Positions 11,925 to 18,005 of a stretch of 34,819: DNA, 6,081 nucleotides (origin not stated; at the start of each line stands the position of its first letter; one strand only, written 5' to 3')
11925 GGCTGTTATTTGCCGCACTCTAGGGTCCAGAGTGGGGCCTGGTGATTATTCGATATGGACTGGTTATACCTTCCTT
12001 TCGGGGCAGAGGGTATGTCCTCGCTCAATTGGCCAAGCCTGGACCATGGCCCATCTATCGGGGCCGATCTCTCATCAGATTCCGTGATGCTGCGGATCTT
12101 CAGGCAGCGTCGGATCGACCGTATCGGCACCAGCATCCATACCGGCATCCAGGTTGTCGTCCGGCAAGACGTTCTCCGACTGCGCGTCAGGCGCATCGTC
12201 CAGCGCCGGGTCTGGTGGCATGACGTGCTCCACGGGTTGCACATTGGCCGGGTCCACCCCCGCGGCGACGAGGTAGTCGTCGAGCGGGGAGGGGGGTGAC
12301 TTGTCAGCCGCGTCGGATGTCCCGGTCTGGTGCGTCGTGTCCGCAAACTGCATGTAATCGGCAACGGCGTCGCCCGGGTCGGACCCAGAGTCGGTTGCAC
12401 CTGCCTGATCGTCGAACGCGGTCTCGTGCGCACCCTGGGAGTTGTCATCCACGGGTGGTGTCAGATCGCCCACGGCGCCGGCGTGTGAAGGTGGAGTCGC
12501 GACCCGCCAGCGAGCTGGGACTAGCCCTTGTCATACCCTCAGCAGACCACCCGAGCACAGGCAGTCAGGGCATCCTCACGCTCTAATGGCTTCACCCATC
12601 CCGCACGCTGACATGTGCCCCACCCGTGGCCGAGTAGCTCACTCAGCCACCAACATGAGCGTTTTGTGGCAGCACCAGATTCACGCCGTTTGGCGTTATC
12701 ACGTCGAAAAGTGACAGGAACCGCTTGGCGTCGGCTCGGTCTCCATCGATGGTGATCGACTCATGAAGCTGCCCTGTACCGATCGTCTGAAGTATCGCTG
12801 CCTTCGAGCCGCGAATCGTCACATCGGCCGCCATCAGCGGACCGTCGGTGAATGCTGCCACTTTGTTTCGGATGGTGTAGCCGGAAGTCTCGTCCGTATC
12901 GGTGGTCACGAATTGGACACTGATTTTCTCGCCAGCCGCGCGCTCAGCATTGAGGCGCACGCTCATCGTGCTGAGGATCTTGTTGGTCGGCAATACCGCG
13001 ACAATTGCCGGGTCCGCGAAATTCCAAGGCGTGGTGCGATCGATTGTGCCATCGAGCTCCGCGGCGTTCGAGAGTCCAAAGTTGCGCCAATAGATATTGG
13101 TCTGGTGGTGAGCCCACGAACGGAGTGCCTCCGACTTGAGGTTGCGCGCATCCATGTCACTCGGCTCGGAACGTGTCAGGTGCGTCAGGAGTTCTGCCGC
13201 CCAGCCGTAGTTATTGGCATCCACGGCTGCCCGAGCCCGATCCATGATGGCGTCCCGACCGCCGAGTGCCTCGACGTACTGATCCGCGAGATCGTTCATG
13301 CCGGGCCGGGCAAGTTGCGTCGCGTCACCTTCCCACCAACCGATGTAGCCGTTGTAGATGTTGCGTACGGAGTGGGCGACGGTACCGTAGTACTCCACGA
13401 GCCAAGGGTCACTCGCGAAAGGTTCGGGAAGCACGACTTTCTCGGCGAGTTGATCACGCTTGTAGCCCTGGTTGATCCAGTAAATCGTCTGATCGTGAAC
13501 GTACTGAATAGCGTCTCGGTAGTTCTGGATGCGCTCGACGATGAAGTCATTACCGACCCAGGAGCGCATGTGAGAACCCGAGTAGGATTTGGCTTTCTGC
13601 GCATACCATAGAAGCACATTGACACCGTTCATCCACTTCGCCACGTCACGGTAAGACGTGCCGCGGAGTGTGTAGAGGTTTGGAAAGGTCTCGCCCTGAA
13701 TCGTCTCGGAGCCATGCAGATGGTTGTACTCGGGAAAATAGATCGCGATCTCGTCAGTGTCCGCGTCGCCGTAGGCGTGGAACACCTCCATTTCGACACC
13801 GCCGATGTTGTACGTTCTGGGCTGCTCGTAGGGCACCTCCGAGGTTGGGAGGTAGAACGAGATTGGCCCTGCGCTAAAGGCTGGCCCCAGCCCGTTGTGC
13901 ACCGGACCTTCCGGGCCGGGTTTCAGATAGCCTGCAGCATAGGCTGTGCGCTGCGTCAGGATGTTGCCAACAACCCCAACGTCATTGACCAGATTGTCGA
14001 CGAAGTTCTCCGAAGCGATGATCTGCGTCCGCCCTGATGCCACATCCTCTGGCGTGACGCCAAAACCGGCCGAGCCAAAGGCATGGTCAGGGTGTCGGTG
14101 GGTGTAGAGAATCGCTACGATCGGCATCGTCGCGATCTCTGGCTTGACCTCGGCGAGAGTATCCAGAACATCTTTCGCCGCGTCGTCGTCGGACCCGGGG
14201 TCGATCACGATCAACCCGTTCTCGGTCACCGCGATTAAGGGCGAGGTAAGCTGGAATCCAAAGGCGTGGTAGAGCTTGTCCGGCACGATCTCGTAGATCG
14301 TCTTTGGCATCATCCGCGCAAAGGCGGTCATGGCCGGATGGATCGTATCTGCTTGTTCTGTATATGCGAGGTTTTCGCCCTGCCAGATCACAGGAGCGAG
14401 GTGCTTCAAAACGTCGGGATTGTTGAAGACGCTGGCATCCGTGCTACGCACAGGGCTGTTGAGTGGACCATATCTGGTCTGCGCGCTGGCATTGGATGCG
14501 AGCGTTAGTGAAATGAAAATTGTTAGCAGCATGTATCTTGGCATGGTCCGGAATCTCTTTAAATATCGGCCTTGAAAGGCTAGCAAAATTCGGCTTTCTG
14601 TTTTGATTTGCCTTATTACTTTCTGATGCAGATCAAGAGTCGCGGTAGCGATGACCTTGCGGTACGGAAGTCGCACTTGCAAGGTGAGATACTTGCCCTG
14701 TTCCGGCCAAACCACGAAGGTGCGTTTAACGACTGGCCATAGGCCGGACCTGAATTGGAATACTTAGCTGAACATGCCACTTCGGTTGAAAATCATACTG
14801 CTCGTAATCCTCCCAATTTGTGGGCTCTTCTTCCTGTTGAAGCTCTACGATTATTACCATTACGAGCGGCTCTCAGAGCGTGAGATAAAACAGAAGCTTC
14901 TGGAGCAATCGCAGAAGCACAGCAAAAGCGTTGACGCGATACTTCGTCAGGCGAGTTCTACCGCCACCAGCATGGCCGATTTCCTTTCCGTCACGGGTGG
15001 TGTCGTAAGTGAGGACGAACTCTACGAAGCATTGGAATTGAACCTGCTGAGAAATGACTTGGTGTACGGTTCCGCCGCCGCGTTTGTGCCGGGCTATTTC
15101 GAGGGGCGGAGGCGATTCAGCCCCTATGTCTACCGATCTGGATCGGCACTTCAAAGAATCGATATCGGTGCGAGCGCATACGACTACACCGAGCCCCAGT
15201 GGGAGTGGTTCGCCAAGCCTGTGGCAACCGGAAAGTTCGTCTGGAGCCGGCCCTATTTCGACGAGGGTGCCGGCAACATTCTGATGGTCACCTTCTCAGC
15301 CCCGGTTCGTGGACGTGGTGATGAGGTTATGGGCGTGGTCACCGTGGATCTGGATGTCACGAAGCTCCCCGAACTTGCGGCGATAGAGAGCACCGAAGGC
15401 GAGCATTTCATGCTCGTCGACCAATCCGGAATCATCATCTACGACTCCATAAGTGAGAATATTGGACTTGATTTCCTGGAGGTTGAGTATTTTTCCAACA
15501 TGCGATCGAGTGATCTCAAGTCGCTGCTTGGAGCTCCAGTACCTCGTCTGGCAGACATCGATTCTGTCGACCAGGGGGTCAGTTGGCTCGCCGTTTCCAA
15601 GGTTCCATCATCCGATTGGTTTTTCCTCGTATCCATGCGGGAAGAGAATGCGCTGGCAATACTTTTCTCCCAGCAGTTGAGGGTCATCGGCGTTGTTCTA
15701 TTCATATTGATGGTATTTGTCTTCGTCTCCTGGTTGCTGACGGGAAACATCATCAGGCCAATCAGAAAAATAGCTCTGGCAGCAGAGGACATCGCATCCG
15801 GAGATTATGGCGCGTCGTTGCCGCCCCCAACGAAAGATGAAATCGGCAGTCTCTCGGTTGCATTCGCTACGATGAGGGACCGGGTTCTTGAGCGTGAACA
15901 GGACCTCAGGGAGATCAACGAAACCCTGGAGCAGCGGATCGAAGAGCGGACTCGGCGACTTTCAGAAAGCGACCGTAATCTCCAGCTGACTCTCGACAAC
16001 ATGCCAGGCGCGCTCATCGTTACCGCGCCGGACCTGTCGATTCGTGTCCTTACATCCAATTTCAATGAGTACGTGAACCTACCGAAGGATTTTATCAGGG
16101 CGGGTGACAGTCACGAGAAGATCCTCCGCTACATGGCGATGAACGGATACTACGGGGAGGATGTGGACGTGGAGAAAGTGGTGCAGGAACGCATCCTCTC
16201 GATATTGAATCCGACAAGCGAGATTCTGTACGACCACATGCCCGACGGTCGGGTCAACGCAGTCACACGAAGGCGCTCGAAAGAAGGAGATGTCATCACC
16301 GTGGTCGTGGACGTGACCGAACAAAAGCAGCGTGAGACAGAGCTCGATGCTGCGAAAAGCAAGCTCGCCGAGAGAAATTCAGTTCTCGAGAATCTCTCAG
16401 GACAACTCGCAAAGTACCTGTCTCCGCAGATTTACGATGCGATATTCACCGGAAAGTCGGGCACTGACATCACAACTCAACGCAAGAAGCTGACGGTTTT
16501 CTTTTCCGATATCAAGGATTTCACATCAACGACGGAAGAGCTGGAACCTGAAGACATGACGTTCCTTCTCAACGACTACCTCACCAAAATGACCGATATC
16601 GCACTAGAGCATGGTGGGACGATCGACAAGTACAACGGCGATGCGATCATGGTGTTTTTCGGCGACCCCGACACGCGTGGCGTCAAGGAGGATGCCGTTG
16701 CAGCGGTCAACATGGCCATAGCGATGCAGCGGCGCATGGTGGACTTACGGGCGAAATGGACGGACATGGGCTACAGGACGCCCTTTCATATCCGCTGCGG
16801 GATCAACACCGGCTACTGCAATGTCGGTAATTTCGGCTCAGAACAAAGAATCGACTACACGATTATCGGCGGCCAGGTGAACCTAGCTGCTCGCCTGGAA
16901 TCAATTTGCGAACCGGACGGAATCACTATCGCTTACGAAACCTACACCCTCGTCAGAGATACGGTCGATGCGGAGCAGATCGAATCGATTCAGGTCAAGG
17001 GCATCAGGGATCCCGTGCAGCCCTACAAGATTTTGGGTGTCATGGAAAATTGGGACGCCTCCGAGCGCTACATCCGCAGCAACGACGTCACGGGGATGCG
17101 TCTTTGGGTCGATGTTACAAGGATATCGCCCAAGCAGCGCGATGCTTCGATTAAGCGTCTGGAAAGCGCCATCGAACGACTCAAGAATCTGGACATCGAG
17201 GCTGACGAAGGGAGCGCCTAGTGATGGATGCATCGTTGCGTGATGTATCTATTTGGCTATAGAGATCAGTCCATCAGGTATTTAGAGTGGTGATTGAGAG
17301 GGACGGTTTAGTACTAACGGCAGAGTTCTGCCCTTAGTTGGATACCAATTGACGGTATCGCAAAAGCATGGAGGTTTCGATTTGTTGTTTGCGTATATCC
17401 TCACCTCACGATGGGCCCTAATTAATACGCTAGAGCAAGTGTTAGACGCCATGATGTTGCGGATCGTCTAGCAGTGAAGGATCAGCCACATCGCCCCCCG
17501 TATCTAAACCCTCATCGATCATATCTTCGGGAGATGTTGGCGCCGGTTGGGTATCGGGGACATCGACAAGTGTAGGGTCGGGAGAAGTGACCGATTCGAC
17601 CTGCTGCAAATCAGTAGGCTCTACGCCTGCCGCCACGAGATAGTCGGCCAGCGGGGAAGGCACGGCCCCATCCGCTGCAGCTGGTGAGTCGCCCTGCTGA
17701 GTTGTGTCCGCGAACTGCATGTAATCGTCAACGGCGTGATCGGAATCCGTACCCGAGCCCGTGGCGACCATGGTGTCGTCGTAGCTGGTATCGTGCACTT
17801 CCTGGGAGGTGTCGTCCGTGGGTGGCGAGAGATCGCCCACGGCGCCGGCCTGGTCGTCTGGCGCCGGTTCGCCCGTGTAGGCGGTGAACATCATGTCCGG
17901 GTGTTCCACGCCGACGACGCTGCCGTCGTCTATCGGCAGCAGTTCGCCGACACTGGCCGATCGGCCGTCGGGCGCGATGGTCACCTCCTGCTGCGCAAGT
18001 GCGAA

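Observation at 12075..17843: GC step at the tail boundary and a lower-GC insert between the two tail copies: possible C-terminal displacement event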

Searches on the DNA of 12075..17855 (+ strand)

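Call 67: search_dna_similar(query=window:12075-17855:+, collection=plasmids, mode=distant, max_rows=8)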
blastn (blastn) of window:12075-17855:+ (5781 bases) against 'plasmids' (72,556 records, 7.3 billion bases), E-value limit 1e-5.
Records with a match: 69; places in all: 69; records where one place covers at least 80% of the query: 0.
Best place of each record, by identity: 60-80% 69.
By first word of the organism name: Sinorhizobium 52; Rhizobium 6; Pseudomonas 3; Ensifer 2; Chelatococcus 2; Nitratireductor 1; Phyllobacterium 1; Pararhizobium 1; Vibrio 1.
By predicted mobility (MOB-suite, as given by PLSDB): conjugative 50; non-mobilizable 18; mobilizable 1.
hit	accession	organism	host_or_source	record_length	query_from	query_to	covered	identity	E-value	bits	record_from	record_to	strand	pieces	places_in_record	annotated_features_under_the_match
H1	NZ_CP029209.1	Nitratireductor sp. OM-1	-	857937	1167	1732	10%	68.0%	9e-48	201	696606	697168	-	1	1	alkyl sulfatase dimerization domain-containing protein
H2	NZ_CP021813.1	Sinorhizobium meliloti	Medicago truncatula,Single Cell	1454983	4301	4826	9%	65.7%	5e-20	110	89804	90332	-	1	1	none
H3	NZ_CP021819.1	Sinorhizobium meliloti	Medicago truncatula,Single Cell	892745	4301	4826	9%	65.7%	5e-20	110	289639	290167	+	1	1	adenylate/guanylate cyclase domain-containing protein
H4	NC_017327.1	Sinorhizobium meliloti SM11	-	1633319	4301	4826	9%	65.4%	2e-17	100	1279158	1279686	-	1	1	none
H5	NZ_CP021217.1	Sinorhizobium meliloti RU11/001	-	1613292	4301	4826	9%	65.4%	2e-17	100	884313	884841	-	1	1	none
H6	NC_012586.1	Sinorhizobium fredii NGR234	-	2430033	4311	4826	9%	66.6%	9e-29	138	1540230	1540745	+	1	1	record has no annotation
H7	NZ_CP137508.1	Pseudomonas aeruginosa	Homo sapiens,Bacterial culture sample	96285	4332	4826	9%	69.4%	1e-46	197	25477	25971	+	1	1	adenylate/guanylate cyclase domain-containing protein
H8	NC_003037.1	Sinorhizobium meliloti 1021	-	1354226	4301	4826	9%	65.2%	3e-16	97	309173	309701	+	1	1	none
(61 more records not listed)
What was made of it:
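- Tried and rejected: Plasmid matches are at domain level only (call 67).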
